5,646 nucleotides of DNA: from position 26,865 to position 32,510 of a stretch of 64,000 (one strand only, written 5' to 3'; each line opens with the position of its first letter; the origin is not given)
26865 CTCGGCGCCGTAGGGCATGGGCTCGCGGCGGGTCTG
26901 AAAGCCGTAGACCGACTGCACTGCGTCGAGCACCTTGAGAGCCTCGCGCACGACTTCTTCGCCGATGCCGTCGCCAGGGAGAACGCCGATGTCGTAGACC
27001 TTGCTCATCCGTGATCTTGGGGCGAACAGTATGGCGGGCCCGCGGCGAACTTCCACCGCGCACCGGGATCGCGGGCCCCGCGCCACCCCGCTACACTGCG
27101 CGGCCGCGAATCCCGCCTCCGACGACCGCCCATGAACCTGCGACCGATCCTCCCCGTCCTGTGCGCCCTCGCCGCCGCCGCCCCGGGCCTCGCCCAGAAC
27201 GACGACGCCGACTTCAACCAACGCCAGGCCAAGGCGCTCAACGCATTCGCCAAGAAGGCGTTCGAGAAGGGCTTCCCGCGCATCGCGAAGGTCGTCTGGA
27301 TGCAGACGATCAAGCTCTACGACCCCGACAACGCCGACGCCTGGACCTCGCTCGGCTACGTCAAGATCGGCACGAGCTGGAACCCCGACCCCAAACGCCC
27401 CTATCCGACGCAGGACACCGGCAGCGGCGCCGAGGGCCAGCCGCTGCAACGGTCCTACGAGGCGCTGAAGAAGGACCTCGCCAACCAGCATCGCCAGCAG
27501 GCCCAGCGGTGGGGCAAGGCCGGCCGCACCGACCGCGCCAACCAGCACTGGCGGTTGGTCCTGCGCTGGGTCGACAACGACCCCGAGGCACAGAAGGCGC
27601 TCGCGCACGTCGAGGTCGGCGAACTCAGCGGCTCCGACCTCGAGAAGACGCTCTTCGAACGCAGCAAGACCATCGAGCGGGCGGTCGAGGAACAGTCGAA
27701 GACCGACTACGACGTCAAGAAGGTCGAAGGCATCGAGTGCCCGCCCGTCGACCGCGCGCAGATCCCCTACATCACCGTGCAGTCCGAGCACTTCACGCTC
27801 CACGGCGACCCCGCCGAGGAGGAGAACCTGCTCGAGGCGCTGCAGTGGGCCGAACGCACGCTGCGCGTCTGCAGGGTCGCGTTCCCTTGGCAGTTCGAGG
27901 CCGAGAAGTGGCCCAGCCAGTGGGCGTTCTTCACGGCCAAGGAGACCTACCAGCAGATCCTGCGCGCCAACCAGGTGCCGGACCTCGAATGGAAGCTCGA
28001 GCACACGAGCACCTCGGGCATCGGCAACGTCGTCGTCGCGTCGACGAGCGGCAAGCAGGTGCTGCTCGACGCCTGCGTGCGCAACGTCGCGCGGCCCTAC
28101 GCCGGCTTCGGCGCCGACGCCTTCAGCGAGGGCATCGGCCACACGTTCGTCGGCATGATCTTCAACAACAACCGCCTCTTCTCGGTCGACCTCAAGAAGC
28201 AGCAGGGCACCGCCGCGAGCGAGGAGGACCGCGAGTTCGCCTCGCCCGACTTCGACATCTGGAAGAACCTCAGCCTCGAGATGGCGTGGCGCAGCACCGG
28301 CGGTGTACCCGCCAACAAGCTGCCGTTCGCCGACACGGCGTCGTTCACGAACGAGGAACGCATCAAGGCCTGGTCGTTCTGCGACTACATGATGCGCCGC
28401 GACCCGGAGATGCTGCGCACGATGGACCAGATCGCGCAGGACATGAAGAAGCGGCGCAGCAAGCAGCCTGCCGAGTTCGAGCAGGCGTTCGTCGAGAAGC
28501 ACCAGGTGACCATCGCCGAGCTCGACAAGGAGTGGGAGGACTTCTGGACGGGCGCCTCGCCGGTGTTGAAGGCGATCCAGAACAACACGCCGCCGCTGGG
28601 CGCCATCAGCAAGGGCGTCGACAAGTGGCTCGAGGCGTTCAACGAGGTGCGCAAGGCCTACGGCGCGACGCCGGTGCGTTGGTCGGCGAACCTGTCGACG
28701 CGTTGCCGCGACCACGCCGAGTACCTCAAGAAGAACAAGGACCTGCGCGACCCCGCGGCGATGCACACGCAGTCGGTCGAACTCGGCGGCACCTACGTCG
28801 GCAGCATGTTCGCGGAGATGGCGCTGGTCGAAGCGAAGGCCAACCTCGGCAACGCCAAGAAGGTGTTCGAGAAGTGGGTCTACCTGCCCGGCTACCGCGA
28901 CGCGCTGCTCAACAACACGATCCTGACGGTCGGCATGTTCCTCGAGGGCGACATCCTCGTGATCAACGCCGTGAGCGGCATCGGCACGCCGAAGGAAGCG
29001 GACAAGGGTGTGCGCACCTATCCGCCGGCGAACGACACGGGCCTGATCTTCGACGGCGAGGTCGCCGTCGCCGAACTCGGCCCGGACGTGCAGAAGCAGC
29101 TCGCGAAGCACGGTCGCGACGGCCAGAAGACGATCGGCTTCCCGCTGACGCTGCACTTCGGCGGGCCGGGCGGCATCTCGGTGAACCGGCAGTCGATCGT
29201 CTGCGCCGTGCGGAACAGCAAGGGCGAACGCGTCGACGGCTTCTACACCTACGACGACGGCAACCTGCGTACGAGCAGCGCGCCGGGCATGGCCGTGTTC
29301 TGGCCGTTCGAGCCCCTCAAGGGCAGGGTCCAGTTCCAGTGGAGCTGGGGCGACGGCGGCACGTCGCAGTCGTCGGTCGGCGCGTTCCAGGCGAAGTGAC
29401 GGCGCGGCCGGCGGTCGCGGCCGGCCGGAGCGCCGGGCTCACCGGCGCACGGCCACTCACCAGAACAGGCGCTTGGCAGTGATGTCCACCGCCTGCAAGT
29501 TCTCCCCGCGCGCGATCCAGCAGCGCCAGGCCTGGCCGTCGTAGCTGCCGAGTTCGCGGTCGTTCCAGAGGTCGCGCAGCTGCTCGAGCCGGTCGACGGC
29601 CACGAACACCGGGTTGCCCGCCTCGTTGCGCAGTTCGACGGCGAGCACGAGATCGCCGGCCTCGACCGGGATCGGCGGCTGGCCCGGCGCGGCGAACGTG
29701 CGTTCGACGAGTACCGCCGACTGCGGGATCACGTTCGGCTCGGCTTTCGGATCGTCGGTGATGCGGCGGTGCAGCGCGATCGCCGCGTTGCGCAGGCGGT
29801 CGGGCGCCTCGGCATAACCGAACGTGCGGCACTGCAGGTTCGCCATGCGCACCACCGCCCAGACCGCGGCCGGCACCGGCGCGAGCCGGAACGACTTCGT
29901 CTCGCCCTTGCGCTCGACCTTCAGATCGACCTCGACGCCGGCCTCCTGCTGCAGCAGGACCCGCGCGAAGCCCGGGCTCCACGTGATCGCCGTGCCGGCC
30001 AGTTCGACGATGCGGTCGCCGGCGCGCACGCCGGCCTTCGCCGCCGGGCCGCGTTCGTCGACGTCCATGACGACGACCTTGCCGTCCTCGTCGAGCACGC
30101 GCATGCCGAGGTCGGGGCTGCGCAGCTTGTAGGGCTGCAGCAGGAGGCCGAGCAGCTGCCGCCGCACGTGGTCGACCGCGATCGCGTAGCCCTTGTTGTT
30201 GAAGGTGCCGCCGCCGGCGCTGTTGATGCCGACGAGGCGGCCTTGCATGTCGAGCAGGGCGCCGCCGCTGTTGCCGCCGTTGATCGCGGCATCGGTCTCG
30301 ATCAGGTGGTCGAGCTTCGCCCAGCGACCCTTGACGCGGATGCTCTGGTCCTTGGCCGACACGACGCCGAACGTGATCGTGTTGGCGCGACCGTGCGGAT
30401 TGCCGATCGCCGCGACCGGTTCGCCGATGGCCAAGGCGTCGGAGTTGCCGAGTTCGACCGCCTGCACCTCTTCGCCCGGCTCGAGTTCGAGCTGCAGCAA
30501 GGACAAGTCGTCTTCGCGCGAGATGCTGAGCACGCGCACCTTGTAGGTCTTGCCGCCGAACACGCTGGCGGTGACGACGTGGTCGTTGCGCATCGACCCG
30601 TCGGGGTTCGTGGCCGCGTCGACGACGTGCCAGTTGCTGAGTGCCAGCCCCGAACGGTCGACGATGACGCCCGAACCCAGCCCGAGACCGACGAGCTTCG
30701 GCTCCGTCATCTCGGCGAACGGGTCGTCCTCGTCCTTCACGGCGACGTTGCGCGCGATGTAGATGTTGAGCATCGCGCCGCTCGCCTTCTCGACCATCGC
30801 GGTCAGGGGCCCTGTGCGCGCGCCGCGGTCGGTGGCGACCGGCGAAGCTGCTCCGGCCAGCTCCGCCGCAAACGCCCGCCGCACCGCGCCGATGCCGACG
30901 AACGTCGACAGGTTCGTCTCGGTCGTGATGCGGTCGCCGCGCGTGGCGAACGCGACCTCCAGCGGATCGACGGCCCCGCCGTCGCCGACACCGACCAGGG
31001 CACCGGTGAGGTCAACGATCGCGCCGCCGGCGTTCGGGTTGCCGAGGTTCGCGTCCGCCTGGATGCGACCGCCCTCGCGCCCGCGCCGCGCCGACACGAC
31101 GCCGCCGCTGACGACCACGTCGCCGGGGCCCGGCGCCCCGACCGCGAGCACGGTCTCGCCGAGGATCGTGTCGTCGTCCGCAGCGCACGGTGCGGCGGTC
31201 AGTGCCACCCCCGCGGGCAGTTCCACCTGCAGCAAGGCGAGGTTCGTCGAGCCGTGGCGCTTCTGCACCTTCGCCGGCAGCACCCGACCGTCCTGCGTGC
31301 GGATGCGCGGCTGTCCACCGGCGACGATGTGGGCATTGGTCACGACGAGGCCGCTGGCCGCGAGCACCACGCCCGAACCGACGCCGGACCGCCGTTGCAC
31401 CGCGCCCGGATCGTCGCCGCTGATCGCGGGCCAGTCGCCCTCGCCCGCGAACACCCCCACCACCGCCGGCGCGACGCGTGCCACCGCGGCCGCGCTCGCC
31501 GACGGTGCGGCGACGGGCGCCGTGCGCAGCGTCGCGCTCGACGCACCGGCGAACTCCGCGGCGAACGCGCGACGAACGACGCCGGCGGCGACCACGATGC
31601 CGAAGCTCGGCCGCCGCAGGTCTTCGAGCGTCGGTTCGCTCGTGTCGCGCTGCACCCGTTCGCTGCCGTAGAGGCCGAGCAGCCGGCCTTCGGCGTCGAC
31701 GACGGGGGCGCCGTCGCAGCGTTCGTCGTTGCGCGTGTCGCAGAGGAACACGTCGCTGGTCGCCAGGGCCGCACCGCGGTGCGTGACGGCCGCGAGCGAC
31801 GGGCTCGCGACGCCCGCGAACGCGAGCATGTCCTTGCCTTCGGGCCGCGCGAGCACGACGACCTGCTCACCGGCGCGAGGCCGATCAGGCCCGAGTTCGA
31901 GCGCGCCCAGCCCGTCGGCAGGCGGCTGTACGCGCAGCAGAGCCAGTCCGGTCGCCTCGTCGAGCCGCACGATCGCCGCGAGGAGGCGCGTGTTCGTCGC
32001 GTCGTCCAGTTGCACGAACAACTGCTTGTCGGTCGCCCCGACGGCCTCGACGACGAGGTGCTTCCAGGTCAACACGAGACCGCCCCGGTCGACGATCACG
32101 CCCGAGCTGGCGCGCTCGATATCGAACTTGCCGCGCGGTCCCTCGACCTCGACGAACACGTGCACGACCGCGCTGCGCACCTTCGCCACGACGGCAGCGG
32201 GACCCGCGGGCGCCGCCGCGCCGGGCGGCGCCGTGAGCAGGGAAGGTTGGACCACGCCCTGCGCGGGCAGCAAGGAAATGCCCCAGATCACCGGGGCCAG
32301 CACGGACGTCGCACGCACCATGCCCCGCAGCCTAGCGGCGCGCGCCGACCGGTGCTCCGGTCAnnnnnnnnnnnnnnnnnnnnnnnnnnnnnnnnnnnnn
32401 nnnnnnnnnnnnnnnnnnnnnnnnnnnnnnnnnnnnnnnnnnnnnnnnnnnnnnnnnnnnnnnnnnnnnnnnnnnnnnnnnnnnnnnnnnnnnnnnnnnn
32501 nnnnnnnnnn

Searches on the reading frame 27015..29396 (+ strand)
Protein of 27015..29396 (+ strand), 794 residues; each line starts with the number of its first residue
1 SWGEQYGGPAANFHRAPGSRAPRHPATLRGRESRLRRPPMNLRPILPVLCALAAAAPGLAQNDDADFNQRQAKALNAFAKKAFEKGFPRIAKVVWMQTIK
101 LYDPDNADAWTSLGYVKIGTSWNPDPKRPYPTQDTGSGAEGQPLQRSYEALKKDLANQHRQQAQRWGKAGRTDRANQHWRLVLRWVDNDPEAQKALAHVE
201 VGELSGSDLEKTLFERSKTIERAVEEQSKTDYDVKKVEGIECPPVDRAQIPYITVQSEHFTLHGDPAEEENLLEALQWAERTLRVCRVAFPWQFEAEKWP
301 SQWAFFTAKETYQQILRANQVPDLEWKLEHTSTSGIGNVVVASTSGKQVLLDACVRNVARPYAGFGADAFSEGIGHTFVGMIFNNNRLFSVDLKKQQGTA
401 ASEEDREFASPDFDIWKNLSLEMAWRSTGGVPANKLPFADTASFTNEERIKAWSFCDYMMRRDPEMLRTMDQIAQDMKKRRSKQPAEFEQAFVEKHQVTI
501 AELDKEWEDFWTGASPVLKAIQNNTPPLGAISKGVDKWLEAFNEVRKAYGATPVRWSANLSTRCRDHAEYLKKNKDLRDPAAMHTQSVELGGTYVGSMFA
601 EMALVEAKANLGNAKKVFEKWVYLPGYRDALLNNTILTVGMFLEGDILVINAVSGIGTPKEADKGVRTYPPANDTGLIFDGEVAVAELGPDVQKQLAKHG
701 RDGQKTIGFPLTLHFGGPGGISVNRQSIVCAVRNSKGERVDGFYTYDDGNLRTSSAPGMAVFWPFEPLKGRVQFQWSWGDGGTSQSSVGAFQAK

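Call 49: search_protein_families(library=pfam, proteins=[window:27015-29396:+], max_evalue=0.001)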
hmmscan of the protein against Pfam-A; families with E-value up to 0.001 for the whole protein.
window:27015-29396:+ (794 aa): 1 family
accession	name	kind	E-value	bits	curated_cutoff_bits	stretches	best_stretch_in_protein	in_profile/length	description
PF00188.32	CAP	-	1.2e-09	39.4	21.1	1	539-641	1-100/117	Cysteine-rich secretory protein family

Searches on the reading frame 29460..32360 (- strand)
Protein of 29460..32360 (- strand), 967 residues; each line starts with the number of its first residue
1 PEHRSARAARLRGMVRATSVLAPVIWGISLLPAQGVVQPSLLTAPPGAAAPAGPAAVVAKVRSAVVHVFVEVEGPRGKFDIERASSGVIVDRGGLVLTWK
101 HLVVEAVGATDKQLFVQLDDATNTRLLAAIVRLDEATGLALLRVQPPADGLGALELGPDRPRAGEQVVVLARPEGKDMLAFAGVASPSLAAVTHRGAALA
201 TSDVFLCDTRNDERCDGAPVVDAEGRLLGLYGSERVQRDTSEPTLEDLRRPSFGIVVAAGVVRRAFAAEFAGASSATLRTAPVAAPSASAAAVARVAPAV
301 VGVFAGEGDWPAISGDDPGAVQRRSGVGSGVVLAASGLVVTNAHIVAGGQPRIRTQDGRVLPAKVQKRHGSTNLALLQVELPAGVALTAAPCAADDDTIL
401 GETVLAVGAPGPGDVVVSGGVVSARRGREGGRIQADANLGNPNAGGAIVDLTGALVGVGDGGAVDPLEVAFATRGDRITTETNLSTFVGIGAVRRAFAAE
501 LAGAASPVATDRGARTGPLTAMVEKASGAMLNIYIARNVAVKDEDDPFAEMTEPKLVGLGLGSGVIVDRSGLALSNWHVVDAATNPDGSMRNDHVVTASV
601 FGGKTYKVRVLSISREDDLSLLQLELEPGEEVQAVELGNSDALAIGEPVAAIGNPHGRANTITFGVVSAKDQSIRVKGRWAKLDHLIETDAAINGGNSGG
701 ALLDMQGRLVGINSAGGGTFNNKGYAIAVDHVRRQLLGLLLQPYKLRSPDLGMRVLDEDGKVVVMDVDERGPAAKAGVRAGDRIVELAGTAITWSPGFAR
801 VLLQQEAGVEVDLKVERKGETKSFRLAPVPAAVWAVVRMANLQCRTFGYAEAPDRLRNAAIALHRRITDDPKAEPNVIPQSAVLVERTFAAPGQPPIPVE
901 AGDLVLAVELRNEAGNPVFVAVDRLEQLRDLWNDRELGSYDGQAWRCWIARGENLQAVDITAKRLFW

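Call 49: search_protein_families(library=pfam, proteins=[window:29460-32360:-], max_evalue=0.001)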
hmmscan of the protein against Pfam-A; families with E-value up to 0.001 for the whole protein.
window:29460-32360:- (967 aa): 7 families
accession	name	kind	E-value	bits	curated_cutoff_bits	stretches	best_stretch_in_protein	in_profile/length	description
PF13365.12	Trypsin_2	-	1.7e-62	210.9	27.6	3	562-712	1-144/144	Trypsin-like peptidase domain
PF00089.32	Trypsin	-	1e-20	75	20.6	1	562-730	21-214/220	Trypsin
PF13180.12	PDZ_2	-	5.6e-17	62.2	27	1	749-826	1-78/80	PDZ domain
PF17820.7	PDZ_6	-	1.6e-10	41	27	1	763-817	1-54/54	PDZ domain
PF10459.15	Peptidase_S46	-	4.8e-07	29.3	22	0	689-713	626-650/698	Peptidase S46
PF14685.13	PDZ_Tricorn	-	0.00021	21.6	25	0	766-822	26-84/88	Tricorn protease PDZ domain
PF00595.29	PDZ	-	0.00025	21.8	23.2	1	751-815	12-80/81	PDZ domain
